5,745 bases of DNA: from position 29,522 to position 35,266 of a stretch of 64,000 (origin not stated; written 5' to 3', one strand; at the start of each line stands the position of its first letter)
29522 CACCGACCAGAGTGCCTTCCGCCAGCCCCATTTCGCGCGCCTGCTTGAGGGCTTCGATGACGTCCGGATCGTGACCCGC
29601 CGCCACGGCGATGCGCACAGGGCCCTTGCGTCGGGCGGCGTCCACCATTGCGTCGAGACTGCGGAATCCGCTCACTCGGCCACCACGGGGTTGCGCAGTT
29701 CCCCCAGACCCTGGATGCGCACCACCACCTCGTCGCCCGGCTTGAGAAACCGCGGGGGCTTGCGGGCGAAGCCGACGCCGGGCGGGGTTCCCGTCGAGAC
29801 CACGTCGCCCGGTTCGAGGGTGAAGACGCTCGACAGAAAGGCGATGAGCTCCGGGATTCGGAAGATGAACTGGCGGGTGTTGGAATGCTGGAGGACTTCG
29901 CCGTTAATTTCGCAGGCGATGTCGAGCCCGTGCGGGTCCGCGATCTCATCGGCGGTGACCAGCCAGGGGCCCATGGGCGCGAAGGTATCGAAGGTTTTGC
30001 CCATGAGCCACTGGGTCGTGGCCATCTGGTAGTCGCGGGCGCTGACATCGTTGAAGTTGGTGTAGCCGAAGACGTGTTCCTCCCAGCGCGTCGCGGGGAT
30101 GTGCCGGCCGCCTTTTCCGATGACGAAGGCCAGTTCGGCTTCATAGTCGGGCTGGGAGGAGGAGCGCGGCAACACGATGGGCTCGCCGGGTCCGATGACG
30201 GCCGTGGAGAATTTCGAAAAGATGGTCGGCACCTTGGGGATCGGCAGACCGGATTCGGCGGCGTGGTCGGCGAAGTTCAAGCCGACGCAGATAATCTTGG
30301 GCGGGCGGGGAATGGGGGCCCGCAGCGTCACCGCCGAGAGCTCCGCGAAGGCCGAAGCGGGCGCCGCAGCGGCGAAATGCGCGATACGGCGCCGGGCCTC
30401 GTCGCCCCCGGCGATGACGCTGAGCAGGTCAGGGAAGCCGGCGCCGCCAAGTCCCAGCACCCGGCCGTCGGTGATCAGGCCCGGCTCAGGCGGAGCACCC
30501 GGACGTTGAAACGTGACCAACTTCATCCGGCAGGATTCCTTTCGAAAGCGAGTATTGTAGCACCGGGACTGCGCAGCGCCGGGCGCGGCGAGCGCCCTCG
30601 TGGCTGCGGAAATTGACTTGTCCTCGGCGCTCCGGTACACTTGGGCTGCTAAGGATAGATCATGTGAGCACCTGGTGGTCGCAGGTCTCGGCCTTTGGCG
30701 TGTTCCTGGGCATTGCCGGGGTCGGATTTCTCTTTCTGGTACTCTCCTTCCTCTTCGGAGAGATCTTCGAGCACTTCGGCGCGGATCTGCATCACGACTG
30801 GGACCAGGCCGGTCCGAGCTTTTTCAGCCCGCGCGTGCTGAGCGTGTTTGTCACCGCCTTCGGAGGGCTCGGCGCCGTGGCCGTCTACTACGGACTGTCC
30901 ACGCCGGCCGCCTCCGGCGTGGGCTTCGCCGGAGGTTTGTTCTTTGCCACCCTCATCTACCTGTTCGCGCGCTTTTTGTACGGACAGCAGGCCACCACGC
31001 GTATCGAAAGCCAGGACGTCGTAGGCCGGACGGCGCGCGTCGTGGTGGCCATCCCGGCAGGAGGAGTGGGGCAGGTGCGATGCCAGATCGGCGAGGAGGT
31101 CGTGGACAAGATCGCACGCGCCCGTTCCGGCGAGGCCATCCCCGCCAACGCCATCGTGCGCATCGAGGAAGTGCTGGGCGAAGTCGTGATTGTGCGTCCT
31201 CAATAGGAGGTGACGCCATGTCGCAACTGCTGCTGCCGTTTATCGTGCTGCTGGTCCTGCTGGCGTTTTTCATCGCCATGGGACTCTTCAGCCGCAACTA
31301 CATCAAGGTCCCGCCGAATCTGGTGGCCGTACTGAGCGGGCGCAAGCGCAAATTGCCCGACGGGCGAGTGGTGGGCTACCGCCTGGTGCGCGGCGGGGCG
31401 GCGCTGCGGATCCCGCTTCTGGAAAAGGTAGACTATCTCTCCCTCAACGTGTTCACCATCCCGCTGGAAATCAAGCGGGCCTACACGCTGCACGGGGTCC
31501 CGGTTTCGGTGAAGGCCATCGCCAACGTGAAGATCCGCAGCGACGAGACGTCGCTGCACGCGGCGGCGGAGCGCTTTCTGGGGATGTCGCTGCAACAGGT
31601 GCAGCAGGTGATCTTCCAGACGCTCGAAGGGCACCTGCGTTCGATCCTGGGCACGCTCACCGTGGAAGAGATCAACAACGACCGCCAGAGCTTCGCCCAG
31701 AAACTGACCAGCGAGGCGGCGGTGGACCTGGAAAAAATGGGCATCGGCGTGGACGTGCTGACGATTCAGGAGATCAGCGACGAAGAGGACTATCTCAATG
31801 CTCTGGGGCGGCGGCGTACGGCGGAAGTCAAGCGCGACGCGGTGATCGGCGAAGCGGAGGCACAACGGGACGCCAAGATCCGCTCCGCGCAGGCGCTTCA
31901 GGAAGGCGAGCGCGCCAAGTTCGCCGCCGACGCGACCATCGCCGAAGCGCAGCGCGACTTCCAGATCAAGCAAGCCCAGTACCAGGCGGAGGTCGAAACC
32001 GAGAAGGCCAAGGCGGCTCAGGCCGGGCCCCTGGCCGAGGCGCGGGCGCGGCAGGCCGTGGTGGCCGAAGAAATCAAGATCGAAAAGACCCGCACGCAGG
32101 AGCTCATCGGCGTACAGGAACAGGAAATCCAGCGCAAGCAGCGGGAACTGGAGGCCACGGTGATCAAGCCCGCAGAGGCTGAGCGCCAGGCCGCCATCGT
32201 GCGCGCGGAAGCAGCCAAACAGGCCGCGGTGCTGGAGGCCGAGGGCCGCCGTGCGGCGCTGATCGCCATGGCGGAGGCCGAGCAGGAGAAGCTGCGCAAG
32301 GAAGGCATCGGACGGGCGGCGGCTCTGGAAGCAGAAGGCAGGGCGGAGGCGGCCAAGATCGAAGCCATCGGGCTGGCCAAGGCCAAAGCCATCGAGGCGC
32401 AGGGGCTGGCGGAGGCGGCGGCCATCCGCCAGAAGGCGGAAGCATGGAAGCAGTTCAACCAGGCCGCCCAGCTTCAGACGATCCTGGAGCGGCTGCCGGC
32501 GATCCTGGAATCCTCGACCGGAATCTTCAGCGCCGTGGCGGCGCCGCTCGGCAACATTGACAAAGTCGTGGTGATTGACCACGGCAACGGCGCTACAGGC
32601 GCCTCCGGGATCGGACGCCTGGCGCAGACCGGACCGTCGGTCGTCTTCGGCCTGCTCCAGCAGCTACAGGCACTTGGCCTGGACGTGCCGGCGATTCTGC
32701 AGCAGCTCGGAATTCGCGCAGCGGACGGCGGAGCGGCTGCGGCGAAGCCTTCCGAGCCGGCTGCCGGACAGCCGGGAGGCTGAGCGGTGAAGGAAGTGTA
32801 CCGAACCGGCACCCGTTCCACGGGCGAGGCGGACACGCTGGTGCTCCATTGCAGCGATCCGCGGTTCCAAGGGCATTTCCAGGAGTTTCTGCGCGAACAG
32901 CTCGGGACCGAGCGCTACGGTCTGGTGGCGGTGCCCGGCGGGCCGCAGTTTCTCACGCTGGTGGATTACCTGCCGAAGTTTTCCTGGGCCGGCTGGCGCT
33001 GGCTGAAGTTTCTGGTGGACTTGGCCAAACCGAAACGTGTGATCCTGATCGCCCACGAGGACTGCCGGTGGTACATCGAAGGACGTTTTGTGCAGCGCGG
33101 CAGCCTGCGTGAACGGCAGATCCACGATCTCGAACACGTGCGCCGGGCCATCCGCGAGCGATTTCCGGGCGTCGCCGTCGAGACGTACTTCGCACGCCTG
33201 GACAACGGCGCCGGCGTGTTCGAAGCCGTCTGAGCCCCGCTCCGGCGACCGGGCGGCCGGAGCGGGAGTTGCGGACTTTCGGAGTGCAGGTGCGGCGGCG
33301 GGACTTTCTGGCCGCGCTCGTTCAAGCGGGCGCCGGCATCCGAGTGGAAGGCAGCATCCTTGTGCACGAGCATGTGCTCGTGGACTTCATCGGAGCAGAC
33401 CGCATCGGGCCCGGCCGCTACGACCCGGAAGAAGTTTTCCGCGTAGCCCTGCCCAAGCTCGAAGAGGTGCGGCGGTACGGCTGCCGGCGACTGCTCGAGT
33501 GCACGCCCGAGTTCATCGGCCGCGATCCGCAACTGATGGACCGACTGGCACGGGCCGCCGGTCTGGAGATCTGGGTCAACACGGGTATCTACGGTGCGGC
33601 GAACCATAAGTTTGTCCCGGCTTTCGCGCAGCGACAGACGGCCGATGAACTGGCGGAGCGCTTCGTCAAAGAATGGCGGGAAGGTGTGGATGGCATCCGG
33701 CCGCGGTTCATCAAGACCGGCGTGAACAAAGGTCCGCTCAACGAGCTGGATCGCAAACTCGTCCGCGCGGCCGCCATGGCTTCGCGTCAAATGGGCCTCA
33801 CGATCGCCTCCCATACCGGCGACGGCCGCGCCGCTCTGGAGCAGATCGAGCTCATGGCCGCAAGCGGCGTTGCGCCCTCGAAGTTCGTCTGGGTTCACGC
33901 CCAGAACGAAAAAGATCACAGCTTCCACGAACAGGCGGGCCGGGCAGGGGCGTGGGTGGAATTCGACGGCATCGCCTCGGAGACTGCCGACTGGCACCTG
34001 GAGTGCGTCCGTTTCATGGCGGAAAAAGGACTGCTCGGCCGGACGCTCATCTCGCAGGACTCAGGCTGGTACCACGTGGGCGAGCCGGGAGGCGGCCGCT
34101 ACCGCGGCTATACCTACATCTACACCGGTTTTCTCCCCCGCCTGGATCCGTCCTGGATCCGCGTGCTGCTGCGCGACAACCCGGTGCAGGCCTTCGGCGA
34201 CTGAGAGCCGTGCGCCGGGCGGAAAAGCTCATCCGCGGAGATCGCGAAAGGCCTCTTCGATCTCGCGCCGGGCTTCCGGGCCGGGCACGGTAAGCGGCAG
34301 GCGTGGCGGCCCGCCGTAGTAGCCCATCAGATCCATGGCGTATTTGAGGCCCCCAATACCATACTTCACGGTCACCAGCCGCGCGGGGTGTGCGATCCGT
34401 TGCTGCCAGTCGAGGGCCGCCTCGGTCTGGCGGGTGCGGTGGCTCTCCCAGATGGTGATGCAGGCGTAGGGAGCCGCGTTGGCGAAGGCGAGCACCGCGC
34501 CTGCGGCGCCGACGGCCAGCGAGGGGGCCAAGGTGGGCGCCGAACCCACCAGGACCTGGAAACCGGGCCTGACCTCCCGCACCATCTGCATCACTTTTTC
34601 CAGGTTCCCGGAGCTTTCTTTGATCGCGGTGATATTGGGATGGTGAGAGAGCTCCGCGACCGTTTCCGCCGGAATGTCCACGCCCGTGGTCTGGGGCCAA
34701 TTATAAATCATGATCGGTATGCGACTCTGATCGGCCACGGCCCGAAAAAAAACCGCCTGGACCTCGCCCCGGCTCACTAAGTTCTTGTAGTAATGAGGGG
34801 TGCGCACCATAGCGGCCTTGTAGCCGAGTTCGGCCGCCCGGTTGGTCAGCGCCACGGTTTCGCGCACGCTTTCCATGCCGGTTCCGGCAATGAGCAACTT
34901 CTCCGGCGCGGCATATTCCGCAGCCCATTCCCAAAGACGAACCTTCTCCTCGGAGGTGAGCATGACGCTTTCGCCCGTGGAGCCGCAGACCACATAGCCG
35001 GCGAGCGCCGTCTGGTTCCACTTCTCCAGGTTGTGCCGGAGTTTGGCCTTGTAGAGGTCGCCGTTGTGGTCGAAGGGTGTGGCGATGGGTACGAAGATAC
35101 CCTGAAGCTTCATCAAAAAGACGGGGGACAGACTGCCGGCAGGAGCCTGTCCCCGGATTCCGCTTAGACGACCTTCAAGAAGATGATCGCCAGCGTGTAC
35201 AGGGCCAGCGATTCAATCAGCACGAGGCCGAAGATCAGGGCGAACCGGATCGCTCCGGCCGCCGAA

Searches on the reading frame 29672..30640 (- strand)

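Call 26: search_protein_families(library=pfam, proteins=[window:29672-30640:-], max_evalue=0.00001)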
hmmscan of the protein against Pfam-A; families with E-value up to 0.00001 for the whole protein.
window:29672-30640:- (322 aa): 1 family
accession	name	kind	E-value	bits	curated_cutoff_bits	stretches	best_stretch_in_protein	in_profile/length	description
PF01557.24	FAA_hydrolase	-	7.4e-76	255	23.9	1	115-320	1-214/214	Fumarylacetoacetate (FAA) hydrolase C-terminal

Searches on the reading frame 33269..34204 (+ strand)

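Call 26: search_protein_families(library=pfam, proteins=[window:33269-34204:+], max_evalue=0.00001)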
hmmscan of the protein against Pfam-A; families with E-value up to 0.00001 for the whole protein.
window:33269-34204:+ (311 aa): 1 family
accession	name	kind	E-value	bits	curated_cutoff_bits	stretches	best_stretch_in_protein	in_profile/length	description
PF02126.24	PTE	-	6.3e-38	131.3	22.4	1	28-309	7-297/298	Phosphotriesterase family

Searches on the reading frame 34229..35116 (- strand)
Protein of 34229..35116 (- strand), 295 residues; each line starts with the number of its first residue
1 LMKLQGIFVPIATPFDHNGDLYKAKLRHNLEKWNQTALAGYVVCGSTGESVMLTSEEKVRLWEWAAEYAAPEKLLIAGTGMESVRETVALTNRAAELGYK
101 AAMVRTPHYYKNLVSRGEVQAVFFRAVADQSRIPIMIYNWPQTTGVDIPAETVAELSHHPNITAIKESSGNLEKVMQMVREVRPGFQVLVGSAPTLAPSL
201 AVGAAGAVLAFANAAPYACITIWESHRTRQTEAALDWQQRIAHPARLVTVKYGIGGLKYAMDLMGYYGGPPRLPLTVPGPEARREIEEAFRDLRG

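Call 26: search_protein_families(library=pfam, proteins=[window:34229-35116:-], max_evalue=0.00001)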
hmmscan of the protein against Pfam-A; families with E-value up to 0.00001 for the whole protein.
window:34229-35116:- (295 aa): 1 family
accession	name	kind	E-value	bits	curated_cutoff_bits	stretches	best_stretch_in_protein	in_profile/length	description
PF00701.28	DHDPS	-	3.6e-54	183.9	22.1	1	4-289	2-285/289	Dihydrodipicolinate synthetase family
